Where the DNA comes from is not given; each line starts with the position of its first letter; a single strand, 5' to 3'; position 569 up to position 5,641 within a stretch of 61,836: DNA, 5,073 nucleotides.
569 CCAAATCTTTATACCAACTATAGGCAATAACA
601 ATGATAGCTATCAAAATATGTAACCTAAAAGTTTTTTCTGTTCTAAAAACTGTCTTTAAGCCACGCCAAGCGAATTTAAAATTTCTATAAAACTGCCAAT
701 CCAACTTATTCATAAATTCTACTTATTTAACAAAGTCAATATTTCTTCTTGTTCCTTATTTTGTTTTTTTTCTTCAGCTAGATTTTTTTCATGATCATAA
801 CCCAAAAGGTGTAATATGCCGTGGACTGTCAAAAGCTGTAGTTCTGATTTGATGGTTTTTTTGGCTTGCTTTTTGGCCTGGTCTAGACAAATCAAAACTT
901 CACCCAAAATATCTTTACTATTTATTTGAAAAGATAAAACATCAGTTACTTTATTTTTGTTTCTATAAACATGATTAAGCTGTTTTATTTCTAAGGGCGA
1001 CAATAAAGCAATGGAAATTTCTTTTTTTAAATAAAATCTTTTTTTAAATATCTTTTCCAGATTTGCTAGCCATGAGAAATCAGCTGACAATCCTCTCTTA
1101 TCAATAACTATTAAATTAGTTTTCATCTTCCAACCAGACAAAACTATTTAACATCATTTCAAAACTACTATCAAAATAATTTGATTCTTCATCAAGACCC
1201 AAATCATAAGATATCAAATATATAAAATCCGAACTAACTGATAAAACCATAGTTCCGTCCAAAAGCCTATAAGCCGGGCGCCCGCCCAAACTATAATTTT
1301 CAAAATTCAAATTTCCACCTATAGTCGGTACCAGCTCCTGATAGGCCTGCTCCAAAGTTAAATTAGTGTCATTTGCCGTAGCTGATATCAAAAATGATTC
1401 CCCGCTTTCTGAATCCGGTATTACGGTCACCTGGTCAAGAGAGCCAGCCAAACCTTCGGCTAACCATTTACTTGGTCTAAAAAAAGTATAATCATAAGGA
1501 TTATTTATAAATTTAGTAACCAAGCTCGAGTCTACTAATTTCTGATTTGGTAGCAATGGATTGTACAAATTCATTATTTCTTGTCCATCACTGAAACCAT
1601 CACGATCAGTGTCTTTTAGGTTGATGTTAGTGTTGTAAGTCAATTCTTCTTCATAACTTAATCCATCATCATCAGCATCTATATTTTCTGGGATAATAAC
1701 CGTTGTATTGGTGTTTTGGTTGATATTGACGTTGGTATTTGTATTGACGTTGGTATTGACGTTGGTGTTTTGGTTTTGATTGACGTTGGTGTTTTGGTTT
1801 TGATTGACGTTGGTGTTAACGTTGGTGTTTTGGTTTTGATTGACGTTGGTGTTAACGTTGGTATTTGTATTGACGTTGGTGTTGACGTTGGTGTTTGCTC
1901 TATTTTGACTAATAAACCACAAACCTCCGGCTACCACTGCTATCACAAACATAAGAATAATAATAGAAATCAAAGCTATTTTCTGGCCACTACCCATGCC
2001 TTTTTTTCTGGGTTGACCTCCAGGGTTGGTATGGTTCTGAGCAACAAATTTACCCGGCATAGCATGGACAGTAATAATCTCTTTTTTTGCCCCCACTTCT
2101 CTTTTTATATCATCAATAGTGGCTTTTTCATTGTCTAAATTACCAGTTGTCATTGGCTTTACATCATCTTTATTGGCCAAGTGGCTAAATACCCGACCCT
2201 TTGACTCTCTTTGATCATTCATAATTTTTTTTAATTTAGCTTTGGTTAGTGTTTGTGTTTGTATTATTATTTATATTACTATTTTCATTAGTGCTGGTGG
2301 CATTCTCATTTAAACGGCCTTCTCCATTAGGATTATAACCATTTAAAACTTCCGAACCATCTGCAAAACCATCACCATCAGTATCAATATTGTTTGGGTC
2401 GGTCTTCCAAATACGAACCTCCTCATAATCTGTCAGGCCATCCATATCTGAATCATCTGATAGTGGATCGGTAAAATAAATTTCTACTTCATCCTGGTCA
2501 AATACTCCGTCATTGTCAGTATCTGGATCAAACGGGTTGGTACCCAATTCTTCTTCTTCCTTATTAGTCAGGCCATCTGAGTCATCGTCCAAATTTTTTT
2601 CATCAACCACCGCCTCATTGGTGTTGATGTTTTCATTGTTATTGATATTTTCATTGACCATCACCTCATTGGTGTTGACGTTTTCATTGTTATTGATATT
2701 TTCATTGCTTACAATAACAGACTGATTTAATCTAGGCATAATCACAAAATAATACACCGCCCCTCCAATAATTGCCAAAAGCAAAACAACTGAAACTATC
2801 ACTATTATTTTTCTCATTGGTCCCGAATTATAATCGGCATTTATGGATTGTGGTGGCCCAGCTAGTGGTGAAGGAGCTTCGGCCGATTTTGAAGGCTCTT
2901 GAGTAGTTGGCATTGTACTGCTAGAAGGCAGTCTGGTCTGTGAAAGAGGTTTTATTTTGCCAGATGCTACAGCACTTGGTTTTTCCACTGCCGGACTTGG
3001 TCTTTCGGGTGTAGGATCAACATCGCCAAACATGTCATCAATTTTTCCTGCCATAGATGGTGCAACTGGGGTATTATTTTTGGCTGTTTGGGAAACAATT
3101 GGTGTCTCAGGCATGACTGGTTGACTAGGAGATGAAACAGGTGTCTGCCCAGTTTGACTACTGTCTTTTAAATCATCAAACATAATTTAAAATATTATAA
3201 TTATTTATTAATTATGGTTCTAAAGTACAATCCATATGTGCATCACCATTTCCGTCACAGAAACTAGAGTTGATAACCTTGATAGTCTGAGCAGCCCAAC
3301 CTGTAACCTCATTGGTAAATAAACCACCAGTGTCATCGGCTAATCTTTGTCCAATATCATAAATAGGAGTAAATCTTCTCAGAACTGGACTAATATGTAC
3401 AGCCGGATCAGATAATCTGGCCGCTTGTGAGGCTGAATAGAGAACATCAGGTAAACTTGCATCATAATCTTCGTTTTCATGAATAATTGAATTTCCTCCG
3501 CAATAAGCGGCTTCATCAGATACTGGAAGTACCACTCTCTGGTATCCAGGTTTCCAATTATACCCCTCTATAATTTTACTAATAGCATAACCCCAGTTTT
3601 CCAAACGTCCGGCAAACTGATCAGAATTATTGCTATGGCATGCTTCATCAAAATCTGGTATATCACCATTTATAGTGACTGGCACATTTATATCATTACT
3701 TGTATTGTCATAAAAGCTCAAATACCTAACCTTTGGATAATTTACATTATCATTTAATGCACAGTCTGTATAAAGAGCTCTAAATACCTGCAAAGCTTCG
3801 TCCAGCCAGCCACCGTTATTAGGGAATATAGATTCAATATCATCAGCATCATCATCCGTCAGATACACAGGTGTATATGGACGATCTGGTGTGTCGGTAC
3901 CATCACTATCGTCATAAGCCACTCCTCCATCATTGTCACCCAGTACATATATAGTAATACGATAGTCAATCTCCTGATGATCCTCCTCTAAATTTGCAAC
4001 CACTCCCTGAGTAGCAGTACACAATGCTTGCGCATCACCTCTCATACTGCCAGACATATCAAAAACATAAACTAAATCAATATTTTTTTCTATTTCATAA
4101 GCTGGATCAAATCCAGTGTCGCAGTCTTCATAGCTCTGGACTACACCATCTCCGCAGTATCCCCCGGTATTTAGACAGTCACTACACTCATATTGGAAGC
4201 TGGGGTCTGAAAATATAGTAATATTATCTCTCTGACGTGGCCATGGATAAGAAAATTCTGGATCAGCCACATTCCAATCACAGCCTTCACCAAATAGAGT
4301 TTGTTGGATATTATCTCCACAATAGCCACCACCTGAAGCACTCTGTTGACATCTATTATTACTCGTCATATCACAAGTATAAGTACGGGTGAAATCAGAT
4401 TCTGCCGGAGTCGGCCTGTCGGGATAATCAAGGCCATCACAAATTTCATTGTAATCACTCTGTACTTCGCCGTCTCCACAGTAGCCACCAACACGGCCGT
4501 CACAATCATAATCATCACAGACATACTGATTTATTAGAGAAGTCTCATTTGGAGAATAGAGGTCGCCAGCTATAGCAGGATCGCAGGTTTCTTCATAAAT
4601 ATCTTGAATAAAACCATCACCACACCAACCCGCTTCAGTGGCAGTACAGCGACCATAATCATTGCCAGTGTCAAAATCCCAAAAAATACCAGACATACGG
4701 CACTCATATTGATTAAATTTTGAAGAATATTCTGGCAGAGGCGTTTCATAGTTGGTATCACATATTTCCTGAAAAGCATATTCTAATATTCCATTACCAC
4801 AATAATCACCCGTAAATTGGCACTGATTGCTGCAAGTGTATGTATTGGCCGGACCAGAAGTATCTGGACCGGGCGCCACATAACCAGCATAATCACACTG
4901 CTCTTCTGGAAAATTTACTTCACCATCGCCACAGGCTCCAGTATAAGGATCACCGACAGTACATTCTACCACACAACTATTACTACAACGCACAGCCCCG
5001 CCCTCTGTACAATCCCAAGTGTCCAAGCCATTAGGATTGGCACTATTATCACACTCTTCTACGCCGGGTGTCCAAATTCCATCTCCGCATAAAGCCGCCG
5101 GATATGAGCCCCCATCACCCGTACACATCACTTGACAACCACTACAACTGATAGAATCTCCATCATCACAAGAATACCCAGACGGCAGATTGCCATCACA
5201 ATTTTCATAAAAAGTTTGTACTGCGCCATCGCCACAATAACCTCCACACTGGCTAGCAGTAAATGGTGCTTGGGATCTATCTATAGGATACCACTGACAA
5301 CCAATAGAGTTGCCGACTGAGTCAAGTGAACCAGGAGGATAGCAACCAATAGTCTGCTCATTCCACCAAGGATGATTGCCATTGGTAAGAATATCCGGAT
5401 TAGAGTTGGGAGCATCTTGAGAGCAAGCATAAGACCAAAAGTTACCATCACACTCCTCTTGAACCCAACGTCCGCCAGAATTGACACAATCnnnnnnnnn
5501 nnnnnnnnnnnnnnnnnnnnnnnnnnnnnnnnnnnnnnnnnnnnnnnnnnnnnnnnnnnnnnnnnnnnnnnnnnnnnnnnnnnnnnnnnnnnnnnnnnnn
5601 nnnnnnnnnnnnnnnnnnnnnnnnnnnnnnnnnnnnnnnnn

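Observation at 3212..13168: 3,318-aa protein in which a VirB2-like pilin hairpin is followed by a multidomain adhesin-like region ending in a vWA domain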

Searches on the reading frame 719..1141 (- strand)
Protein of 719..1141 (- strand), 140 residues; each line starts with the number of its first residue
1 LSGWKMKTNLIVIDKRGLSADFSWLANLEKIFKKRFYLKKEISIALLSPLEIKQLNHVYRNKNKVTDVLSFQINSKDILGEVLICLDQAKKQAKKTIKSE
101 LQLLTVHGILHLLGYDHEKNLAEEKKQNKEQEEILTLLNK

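Call 6: search_protein_families(library=pfam, proteins=[window:719-1141:-], max_evalue=0.01)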
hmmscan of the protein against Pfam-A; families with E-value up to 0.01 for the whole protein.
window:719-1141:- (140 aa): 1 family
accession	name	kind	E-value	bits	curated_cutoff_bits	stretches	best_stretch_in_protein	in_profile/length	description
PF02130.23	YbeY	-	5.1e-31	107.7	25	1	34-136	22-127/129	Endoribonuclease YbeY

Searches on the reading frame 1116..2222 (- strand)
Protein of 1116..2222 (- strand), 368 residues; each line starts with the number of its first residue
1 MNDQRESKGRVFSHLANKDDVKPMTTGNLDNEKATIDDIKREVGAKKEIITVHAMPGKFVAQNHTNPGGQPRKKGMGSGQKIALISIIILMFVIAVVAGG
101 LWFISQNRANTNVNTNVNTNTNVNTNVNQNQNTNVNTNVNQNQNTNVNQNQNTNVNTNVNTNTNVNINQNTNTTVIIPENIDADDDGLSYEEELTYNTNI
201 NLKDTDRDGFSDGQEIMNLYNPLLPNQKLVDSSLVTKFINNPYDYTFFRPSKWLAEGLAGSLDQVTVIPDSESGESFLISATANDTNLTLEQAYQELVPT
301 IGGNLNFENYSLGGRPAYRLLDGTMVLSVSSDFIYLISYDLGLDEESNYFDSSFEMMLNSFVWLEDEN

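Call 6: search_protein_families(library=pfam, proteins=[window:1116-2222:-], max_evalue=0.01)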
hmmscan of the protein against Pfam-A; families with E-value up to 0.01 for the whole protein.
window:1116-2222:- (368 aa): 1 family
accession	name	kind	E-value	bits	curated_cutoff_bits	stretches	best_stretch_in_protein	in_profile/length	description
PF14221.11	DUF4330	-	0.0046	17.5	27.6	1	81-163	13-99/167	Domain of unknown function (DUF4330)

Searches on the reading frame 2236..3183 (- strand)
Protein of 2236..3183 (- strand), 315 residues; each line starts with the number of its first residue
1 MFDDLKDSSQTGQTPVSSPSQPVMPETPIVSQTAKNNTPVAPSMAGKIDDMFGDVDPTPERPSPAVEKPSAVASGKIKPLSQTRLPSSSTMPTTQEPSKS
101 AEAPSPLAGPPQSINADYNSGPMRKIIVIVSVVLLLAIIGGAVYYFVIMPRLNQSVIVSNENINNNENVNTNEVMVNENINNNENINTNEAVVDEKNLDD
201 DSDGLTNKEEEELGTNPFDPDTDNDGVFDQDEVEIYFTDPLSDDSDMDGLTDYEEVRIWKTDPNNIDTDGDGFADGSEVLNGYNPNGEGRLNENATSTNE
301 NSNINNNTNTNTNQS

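Call 6: search_protein_families(library=pfam, proteins=[window:2236-3183:-], max_evalue=0.01)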
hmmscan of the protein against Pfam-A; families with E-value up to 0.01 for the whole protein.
window:2236-3183:- (315 aa): 3 families
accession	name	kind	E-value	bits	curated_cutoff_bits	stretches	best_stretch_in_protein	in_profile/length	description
PF18884.5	TSP3_bac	-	6e-18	64.8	25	3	244-265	1-21/22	Bacterial TSP3 repeat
PF03495.19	Binary_toxB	-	3.1e-05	24.5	25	1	220-280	1-61/78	Clostridial binary toxin B/anthrax toxin PA Ca-binding domain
PF02706.20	Wzz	-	0.0045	17.7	25.5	1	124-180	14-70/91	Chain length determinant protein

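Call 46: search_protein_families(library=ncbifam, proteins=[window:2236-3183:-], max_evalue=0.1)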
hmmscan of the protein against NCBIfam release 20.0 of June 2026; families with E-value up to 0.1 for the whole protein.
window:2236-3183:- (315 aa): 5 families
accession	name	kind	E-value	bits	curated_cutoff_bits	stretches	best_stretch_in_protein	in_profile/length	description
NF033765.2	gliding_CglD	equivalog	3.3e-08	31.8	400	2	238-283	201-245/1124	adventurous gliding motility lipoprotein CglD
NF010065.0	PRK13545.1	equivalog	0.014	14.1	538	1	124-196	290-361/549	teichoic acids export protein ATP-binding subunit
NF047639.1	throspo3_MtsD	equivalog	0.017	13.3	800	0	166-286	388-501/651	cell-cell cohesion protein MtsD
NF009420.1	PRK12785.1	equivalog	0.034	14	197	1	123-182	18-77/161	flagellar basal body-associated protein FliL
NF004285.1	PRK05696.1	equivalog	0.037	13.8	179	1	123-171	17-65/171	flagellar basal body-associated protein FliL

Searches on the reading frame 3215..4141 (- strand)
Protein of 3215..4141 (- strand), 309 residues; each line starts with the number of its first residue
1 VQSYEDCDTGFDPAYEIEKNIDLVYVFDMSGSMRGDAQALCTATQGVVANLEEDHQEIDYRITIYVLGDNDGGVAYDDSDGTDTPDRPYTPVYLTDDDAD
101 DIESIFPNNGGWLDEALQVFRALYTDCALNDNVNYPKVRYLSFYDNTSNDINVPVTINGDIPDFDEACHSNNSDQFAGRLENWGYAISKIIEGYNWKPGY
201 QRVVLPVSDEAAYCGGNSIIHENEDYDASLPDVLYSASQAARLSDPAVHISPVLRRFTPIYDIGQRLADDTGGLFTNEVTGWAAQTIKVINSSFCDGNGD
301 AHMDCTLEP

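Call 9: search_protein_families(library=pfam, proteins=[window:3215-4081:-], max_evalue=1)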
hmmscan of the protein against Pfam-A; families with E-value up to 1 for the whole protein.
window:3215-4081:- (289 aa): 0 families

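Call 10: search_solved_structures(query=window:3215-4081:-, max_evalue=1)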
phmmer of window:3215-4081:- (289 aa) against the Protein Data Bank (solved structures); distinct sequences matched with E-value up to 1: 3.
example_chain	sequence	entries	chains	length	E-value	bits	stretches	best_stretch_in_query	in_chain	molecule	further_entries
7y1c_W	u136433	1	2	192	0.57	12.7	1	50-86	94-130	phage tail tubular protein A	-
5mu4_A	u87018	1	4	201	0.62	12.6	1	50-86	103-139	Tail tubular protein A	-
6bi6_A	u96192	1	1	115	0.97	11.9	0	129-175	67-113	Uncharacterized protein YejG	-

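Call 17: find_homologous_proteins(query=window:3215-4081:-, max_evalue=0.001)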
Query window:3215-4081:- (289 aa): 1 proteins with E <= 0.001 among 602 candidates.
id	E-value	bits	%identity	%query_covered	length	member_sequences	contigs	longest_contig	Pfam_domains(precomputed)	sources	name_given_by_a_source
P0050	7.1e-78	280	54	97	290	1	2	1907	-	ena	-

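Call 19: find_encoding_contigs(protein=P0050, flank=10000)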
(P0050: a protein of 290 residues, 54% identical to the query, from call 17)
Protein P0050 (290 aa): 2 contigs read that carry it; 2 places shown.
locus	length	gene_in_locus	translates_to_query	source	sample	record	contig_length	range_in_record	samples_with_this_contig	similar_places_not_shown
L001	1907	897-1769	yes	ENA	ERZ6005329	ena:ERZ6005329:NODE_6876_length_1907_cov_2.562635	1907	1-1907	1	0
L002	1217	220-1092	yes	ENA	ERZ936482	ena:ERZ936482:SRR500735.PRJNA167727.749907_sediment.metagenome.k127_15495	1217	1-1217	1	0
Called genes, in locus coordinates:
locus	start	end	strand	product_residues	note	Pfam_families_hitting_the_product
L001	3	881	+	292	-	?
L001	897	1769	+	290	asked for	-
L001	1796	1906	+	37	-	?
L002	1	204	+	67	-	?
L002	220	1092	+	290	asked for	-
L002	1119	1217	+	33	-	?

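Call 33: search_solved_structures(query=A2, max_evalue=10, show_alignments=2)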
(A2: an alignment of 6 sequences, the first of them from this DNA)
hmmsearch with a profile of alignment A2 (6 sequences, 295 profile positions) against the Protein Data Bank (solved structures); distinct sequences matched with E-value up to 10: 2.
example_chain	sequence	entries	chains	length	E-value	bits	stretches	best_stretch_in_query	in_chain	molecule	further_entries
7ejo_B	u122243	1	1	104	0.99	12.3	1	205-273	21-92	Enhancer of rudimentary homolog 2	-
7o6l_A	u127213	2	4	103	1.2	12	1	205-273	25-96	Enhancer of rudimentary homolog 2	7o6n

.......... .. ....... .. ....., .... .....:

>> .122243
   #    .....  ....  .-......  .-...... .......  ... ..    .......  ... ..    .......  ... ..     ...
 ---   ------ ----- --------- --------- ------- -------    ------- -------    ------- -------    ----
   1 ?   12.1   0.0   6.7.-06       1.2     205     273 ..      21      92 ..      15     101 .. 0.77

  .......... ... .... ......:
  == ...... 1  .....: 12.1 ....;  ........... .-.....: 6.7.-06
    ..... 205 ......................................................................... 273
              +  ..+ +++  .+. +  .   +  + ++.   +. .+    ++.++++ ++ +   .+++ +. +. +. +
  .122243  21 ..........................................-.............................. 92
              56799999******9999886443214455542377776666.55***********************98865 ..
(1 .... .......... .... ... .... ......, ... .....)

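Call 34: search_protein_families(library=pfam, alignment_id=A2, max_evalue=10)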
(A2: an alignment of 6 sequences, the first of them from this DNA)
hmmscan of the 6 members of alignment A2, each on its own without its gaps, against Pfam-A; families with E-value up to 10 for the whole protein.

A. member 1, seq(309 aa): 1 family
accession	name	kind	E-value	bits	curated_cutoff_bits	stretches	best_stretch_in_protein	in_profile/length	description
PF20782.3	TssR_VWA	-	0.067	12.6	25.7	1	18-71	45-98/304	TssR protein VWA domain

B. families by the number of members that match (of 6 scanned): 1 family
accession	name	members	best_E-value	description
PF20782.3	TssR_VWA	2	0.044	TssR protein VWA domain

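Call 35: find_homologous_proteins(query=A2, max_evalue=0.01)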
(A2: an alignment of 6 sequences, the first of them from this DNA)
Query A2 (6 sequences) (309 aa, profile of the alignment): 2 proteins with E <= 0.01 among 5183 candidates.
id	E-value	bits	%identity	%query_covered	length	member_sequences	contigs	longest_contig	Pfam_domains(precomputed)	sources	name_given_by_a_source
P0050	1.4e-111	391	54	91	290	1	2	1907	-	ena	-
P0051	5.4e-82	294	35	42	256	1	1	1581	-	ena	-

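Call 46: search_protein_families(library=ncbifam, proteins=[window:3215-4141:-], max_evalue=0.1)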
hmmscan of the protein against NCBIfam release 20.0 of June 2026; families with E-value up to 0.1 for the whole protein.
window:3215-4141:- (309 aa): 0 families

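Call 47: predict_structure(alignment_id=A3)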
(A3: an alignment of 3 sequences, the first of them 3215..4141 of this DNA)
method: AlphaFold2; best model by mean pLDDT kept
length: 309 residues; sequences in the alignment: 3
mean_pLDDT: 53.2   pTM: 0.60
mean pLDDT of the five models: 53.2, 50.6, 49.3, 49.0, 45.6
residues with pLDDT >= 90: 0; 70-90: 34; 50-70: 150; < 50: 125
segments of 3 or more residues with pLDDT < 50: 1-17, 30-32, 69-91, 95-100, 107-112, 144-157, 159-178, 211-230, 296-309
pLDDT, mean of each block of 10 residues (from residue 1): 35 44 67 59 69 62 62 34 38 48 49 54 65 61 47 47 37 40 65 69 70 33 37 60 67 61 59 61 64 47 38
secondary structure, 60 per line:
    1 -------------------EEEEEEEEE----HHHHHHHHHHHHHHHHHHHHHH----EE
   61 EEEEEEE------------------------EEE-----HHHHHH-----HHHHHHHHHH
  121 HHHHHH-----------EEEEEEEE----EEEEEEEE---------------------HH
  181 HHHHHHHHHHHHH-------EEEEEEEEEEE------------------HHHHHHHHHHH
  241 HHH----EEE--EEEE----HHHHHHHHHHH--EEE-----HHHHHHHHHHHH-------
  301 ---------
elements in order: E20-28 H33-54 E59-67 E92-94 H100-105 H111-126 E138-145 E150-157 H179-193 E201-211 H230-243 E248-250 E253-256 H261-271 E274-276 H282-293

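Call 50: fold_search(model_id=the predicted structure, library=pdb)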
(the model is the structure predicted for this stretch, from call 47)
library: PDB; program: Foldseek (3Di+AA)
matches with E <= 10: 1128; with E <= 0.001: 1
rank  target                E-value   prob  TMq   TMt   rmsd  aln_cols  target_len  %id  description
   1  2vc2_B                7.8e-04  0.98  0.32  0.23  13.0       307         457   11  Re-refinement of Integrin AlphaIIbBeta3 Headpiece Bound to Antagonist L-739758 (released 2008-09-02)
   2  3ze2_D                1.4e-03  0.96  0.32  0.28  14.2       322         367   10  Integrin alphaIIB beta3 headpiece and RGD peptide complex (released 2013-06-05)
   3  1tye_B                1.5e-03  0.95  0.32  0.24  12.1       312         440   12  Structural basis for allostery in integrins and binding of ligand-mimetic therapeutics to the platelet receptor for fi (released 2004-10-12)
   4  2vdk_B                1.8e-03  0.96  0.33  0.24  13.4       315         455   11  Re-refinement of Integrin AlphaIIbBeta3 Headpiece (released 2008-09-02)
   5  6zga_B                2.1e-03  0.93  0.34  0.16  14.3       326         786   12  COPII on membranes, inner coat (released 2021-02-17)
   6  9iuj_B                2.8e-03  0.93  0.32  0.22  13.1       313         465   12  Integrin alpha-v beta-3 in complex with rhodostomin (released 2025-07-30)
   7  3nif_D                3.0e-03  0.93  0.33  0.24  12.7       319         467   12  The Closed Headpiece of Integrin IIb 3 and its Complex with an IIb 3 -Specific Antagonist That Does Not Induce Opening (released 2010-12-22)
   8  2vdl_B                3.2e-03  0.92  0.32  0.23  12.4       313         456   12  Re-refinement of Integrin AlphaIIbBeta3 Headpiece (released 2008-09-02)
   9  4g1e_B                5.2e-03  0.85  0.33  0.17  12.2       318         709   13  Crystal structure of integrin alpha V beta 3 with coil-coiled tag. (released 2012-12-12)
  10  8tcf_B                5.5e-03  0.93  0.35  0.31  13.1       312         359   13  Integrin alpha-v beta-8 in complex with minibinder B8_BP_dsulf (released 2023-09-27)
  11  3fcs_D                5.5e-03  0.90  0.33  0.19  14.2       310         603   12  Structure of complete ectodomain of integrin aIIBb3 (released 2009-01-20)
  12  7usl_B                5.9e-03  0.91  0.34  0.17  11.9       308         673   14  Integrin alphaM/beta2 ectodomain in complex with adenylate cyclase toxin RTX751 and M1F5 Fab (released 2022-08-17)
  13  6m3y                  5.9e-03  0.90  0.35  0.16  10.5       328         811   11  Crystal structure of pilus adhesin, SpaC from Lactobacillus rhamnosus GG - open conformation (released 2020-07-29)
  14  1sq0_A                6.6e-03  0.97  0.33  0.47   9.1       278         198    9  Crystal Structure of the Complex of the Wild-type Von Willebrand Factor A1 domain and Glycoprotein Ib alpha at 2.6 Ang (released 2004-04-13)
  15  6nmi_F                7.1e-03  0.84  0.32  0.36  11.8       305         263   10  Cryo-EM structure of the human TFIIH core complex (released 2019-03-13)
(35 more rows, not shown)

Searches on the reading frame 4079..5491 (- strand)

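Call 9: search_protein_families(library=pfam, proteins=[window:4079-5491:-], max_evalue=1)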
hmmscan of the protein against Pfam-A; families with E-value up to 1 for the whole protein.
window:4079-5491:- (471 aa): 1 family
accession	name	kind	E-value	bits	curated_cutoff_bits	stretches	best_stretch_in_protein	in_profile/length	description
PF13948.11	DUF4215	-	0.0087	16.8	27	2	433-462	7-37/47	Domain of unknown function (DUF4215)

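Call 46: search_protein_families(library=ncbifam, proteins=[window:4079-5491:-], max_evalue=0.1)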
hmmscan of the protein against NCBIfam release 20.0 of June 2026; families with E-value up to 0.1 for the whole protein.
window:4079-5491:- (471 aa): 1 family
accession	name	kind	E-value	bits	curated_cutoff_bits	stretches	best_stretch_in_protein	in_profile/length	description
TIGR02232.1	myxo_disulf_rpt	repeat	0.047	13.5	20.8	1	445-459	3-17/38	cysteine-rich acidic repeat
